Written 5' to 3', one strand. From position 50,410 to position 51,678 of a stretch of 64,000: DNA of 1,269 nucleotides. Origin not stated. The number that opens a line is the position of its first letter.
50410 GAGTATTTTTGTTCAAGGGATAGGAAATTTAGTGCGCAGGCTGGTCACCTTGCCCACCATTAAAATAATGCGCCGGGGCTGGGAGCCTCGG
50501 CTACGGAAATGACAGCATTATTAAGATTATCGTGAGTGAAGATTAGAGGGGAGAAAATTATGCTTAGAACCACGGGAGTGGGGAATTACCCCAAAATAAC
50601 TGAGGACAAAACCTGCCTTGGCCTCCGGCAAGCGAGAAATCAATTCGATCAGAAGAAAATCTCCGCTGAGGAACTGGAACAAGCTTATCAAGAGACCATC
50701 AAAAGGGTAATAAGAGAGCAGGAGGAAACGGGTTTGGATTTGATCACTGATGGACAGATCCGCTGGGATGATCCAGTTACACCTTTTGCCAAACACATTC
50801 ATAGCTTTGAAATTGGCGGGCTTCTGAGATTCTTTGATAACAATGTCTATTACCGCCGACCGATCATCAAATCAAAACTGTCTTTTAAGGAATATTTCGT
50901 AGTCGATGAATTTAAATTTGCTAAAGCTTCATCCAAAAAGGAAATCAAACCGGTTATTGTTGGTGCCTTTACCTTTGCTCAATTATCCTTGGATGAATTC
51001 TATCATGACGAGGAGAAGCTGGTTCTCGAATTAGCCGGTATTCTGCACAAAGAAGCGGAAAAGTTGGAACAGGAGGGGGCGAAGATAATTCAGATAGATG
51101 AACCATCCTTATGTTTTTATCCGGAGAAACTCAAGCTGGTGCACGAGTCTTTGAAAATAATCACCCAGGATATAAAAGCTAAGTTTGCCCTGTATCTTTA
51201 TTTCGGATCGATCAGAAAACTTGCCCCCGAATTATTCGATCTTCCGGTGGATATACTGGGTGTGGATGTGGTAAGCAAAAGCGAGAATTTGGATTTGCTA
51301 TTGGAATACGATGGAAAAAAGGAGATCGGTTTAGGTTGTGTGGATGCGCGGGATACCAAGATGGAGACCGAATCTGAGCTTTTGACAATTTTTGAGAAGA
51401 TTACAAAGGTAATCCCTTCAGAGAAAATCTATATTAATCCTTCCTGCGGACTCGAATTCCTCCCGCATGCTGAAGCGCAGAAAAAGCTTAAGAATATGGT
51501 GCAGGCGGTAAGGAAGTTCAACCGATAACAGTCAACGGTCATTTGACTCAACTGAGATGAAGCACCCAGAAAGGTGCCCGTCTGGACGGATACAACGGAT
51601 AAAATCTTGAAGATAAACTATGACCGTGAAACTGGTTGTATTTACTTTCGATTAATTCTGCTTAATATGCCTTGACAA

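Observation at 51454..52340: RelE/ParE toxin-antitoxin cassette inserted behind the MetE-like gene, marked by an 85-nt diverged duplication of that gene's 3' end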

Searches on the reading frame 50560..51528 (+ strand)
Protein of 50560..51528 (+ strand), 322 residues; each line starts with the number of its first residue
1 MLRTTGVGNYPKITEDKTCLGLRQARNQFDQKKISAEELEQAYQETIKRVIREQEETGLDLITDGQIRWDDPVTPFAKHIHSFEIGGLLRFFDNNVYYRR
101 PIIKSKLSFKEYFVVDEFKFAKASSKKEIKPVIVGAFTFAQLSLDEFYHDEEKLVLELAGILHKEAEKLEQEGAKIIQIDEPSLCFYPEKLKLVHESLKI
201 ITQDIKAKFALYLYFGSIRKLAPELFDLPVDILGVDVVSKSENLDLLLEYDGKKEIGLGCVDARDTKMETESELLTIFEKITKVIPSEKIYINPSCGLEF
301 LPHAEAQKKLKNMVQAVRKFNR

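Call 5: search_protein_families(library=pfam, proteins=[window:50560-51528:+], max_evalue=0.01)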
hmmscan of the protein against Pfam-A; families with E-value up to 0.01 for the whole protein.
window:50560-51528:+ (322 aa): 2 families
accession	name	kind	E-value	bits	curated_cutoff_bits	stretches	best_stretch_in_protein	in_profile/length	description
PF01717.24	Meth_synt_2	-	4.3e-44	151.6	21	1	3-318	2-323/324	Cobalamin-independent synthase, Catalytic domain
PF08267.18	Meth_synt_1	-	1.5e-29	103.9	27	1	88-283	108-310/313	Cobalamin-independent synthase, N-terminal domain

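Call 7: find_related_loci(query=window:50560-51528:+, collection=genome_contigs, flank=6000)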
Query window:50560-51528:+ (322 aa) in genome_contigs; peptide patterns used: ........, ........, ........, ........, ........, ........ (x = any residue, [..] = any of these).
245 stretches matched a pattern; 69 encode a relative of the query (tblastn E <= 1e-3); 69 distinct loci.
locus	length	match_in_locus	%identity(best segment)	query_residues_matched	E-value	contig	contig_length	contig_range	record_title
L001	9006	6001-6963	81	1-321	4e-176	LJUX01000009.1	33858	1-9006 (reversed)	MAG: candidate division Zixibacteria bacterium SM23_73_3 WORSMTZ_1471, whole genome shotgun sequence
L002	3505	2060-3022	80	1-321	0e+0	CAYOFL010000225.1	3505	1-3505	MAG TPA_asm: uncultured Ignavibacteria bacterium isolate binchicken_co211_253 genome assembly, contig: NODE_25080_length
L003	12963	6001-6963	79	1-321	2e-173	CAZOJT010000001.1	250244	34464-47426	MAG TPA_asm: uncultured Ignavibacteria bacterium isolate binchicken_co89_550 genome assembly, contig: NODE_11_length_250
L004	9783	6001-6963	78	1-321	2e-170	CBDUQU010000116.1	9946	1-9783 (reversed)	MAG TPA_asm: uncultured bacterium isolate SRR22302359_binner13_Refined_3 genome assembly, contig: ERZ25073601.2009, whol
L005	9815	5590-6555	77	1-321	5e-170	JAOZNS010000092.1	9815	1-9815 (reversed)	MAG: Candidatus Zixiibacteriota bacterium isolate GMC4.concoct.267_sub GMC4_10411_length_9815_cov_7.440984, whole genome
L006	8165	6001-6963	77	1-321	2e-169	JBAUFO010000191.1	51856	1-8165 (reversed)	MAG: Candidatus Zixiibacteriota bacterium isolate MFD13088_ilm_asm_bin32 k127_203740, whole genome shotgun sequence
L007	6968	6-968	76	1-321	2e-168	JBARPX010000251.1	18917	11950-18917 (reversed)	MAG: Candidatus Zixiibacteriota bacterium isolate MFD13424_ilm_asm_bin49 k127_167504, whole genome shotgun sequence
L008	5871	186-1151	74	1-322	5e-167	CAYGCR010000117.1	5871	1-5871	MAG TPA_asm: uncultured Ignavibacteria bacterium isolate ERP108616_co2_224 genome assembly, contig: NODE_28992_length_58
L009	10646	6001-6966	74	1-322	7e-163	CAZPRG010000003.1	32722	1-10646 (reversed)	MAG TPA_asm: uncultured Ignavibacteria bacterium isolate binchicken_co81_452 genome assembly, contig: NODE_1566_length_3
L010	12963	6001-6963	76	1-321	9e-169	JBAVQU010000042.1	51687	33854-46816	MAG: Candidatus Zixiibacteriota bacterium isolate MFD02350_ilm_asm_bin5 k127_109157, whole genome shotgun sequence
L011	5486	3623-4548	72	1-321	2e-141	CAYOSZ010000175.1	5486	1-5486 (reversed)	MAG TPA_asm: uncultured Ignavibacteria bacterium isolate SRP214966_co2_364 genome assembly, contig: NODE_29789_length_54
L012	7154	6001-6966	63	1-322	1e-136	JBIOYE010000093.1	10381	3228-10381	MAG: Candidatus Zixiibacteriota bacterium isolate MAG038 k127_3247298, whole genome shotgun sequence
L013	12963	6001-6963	64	1-321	3e-136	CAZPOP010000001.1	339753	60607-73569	MAG TPA_asm: uncultured Ignavibacteria bacterium isolate SRP214966_co5_260 genome assembly, contig: NODE_1_length_339753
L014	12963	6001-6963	60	1-321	7e-128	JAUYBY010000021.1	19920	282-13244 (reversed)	MAG: Candidatus Zixiibacteriota bacterium isolate C20_concoct.bin.73 C20_k141_245342, whole genome shotgun sequence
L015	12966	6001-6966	58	1-322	7e-125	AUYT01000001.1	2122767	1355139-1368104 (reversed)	MAG: candidate division Zixibacteria bacterium RBG-1 RBG1_1C00001, whole genome shotgun sequence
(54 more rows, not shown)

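Call 8: find_homologous_proteins(query=window:50560-51528:+)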
Query window:50560-51528:+ (322 aa): 816 proteins with E <= 0.001 among 3105 candidates; the best 120 are listed.
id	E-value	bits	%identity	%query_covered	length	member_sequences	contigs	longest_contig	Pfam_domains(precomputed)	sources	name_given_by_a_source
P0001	3.1e-208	708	100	100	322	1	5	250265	PF01717.25,PF08267.19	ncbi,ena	-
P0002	3.4e-181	620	86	100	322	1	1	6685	PF01717.25,PF08267.19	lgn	-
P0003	1.2e-179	615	85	100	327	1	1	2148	PF01717.25,PF08267.19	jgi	jgi:5-methyltetrahydropteroyltriglutamate--homocysteine methyltransferase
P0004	1.7e-179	614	85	100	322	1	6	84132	PF01717.25,PF08267.19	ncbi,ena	-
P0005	1.2e-177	608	84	100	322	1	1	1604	PF01717.25,PF08267.19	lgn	-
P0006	1.1e-174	598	84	99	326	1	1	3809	PF01717.25,PF08267.19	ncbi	-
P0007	2.1e-171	587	83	100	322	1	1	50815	PF01717.25,PF08267.19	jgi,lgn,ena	-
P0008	1.2e-169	582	82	100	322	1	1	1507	PF01717.25,PF08267.19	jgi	jgi:5-methyltetrahydropteroyltriglutamate--homocysteine methyltransferase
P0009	3.1e-169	580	82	100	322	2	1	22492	PF01717.25,PF08267.19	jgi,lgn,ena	-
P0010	5.6e-169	580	81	100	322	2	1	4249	PF01717.25,PF08267.19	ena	-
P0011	8.0e-169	579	81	100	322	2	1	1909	PF01717.25,PF08267.19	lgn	-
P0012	4.6e-168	577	81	99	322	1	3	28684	PF01717.25,PF08267.19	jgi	jgi:5-methyltetrahydropteroyltriglutamate--homocysteine methyltransferase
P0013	1.0e-167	575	81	100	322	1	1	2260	PF01717.25,PF08267.19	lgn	-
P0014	1.0e-167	575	81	100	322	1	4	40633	PF01717.25,PF08267.19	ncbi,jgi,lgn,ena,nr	ncbi:MAG: hypothetical protein AMJ91_01915 [candidate division Zixibacteria bacterium SM23_73_3]|nr:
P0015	1.5e-166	572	79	100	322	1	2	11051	PF01717.25,PF08267.19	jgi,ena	-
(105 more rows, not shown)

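Call 16: find_encoding_contigs(protein=P0001, flank=4000, max_places=6)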
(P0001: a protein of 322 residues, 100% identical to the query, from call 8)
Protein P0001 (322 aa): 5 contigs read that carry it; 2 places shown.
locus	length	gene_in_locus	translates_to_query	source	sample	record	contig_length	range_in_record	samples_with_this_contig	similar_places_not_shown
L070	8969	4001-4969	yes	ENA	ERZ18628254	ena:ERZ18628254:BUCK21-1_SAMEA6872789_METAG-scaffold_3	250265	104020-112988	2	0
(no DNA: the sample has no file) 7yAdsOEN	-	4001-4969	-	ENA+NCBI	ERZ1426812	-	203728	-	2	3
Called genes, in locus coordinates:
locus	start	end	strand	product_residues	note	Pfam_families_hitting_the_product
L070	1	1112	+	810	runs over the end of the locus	PF06452:CBM9_1, PF19313:DUF5916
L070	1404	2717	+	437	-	PF00919:UPF0004, PF04055:Radical_SAM, PF01938:TRAM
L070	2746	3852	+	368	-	PF01590:GAF (weak), PF13185:GAF_2, PF00072:Response_reg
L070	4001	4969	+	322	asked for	PF01717:Meth_synt_2, PF08267:Meth_synt_1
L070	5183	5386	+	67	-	PF18506:RelB-like (weak)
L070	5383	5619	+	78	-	PF05016:ParE_toxin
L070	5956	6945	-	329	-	PF00480:ROK, PF01869:BcrAD_BadFG (faint)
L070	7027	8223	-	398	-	PF00266:Aminotran_5 (faint), PF00155:Aminotran_1_2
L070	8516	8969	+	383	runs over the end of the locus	PF07676:PD40 (faint)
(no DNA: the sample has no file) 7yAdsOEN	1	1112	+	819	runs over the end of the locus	PF06452:CBM9_1, PF19313:DUF5916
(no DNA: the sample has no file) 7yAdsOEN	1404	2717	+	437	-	PF00919:UPF0004, PF04055:Radical_SAM, PF01938:TRAM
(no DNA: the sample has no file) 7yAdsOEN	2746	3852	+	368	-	PF01590:GAF (weak), PF13185:GAF_2, PF00072:Response_reg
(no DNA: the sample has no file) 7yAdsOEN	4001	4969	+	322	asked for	PF01717:Meth_synt_2, PF08267:Meth_synt_1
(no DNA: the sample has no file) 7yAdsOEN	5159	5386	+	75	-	PF18506:RelB-like (weak)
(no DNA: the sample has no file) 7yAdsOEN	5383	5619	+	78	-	PF05016:ParE_toxin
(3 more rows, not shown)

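Call 17: find_encoding_contigs(protein=P0004, flank=4000, max_places=6)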
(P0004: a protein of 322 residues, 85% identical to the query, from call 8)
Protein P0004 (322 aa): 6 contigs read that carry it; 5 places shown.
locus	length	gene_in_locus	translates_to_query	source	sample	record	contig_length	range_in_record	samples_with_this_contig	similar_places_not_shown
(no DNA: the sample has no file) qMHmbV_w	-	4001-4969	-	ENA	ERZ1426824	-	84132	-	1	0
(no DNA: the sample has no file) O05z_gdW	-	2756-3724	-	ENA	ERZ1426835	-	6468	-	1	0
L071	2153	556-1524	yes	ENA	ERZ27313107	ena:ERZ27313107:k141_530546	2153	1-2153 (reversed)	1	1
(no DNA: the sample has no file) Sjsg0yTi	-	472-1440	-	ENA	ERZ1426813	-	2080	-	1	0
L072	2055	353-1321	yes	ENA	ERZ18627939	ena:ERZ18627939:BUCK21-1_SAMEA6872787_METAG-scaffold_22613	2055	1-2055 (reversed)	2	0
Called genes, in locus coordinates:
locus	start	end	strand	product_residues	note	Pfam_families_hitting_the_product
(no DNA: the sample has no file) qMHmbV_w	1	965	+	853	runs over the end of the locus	PF06452:CBM9_1, PF19313:DUF5916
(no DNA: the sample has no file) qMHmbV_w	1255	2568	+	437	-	PF00919:UPF0004, PF04055:Radical_SAM, PF01938:TRAM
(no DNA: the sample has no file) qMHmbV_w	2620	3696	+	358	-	PF01590:GAF, PF13185:GAF_2, PF00072:Response_reg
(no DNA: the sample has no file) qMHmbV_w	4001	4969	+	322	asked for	PF01717:Meth_synt_2, PF08267:Meth_synt_1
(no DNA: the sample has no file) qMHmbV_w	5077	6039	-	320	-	PF00480:ROK, PF01869:BcrAD_BadFG (weak)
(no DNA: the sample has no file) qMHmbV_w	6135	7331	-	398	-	PF00266:Aminotran_5 (faint), PF00155:Aminotran_1_2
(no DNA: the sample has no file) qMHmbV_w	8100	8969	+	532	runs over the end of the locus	PF02563:Poly_export, PF10531:SLBB, PF22461:SLBB_2 (weak), PF10531:SLBB (weak)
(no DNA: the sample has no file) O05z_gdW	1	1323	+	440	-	?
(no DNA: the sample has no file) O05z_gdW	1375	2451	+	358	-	PF01590:GAF, PF13185:GAF_2, PF00072:Response_reg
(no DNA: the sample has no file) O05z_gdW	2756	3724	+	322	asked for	PF01717:Meth_synt_2, PF08267:Meth_synt_1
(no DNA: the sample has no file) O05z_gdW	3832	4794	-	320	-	PF00480:ROK, PF01869:BcrAD_BadFG (weak)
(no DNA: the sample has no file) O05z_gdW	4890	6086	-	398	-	PF00266:Aminotran_5 (faint), PF00155:Aminotran_1_2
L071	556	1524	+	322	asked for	PF01717:Meth_synt_2, PF08267:Meth_synt_1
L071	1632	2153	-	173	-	?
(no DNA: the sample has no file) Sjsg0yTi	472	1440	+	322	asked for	PF01717:Meth_synt_2, PF08267:Meth_synt_1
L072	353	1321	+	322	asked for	PF01717:Meth_synt_2, PF08267:Meth_synt_1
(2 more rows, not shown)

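Call 31: find_related_loci(query=window:50560-51528:+, collection=metagenome_contigs, flank=4000)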
Query window:50560-51528:+ (322 aa) in metagenome_contigs; peptide patterns used: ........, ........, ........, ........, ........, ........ (x = any residue, [..] = any of these).
379 stretches matched a pattern; 132 encode a relative of the query (tblastn E <= 1e-3); the best 80 are kept; 80 distinct loci.
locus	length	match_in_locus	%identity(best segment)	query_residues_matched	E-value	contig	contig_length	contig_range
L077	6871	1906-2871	83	1-322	0e+0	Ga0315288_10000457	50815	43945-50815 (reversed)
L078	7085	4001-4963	81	1-321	2e-176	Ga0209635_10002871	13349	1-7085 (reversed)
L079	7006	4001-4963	81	1-321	2e-176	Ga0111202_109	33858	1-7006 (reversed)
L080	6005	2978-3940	79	1-321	3e-176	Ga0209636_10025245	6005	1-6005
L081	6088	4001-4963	79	1-321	5e-174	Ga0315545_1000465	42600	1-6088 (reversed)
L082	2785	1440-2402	79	1-321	0e+0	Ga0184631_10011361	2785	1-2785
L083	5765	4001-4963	79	1-321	4e-174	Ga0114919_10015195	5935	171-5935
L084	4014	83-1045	79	1-321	3e-177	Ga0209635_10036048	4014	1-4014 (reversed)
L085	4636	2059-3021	78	1-321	9e-175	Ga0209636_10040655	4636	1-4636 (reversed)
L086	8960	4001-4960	76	1-320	1e-166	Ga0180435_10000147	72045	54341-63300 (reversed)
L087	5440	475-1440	74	1-322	2e-165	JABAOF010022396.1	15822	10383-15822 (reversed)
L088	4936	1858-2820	74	1-321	8e-167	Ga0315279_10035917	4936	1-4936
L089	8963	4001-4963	74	1-321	1e-163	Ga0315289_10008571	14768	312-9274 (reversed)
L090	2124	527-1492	74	1-322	2e-175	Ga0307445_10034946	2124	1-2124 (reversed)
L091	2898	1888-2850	72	1-321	4e-170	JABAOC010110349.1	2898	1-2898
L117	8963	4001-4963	82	1-321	5e-178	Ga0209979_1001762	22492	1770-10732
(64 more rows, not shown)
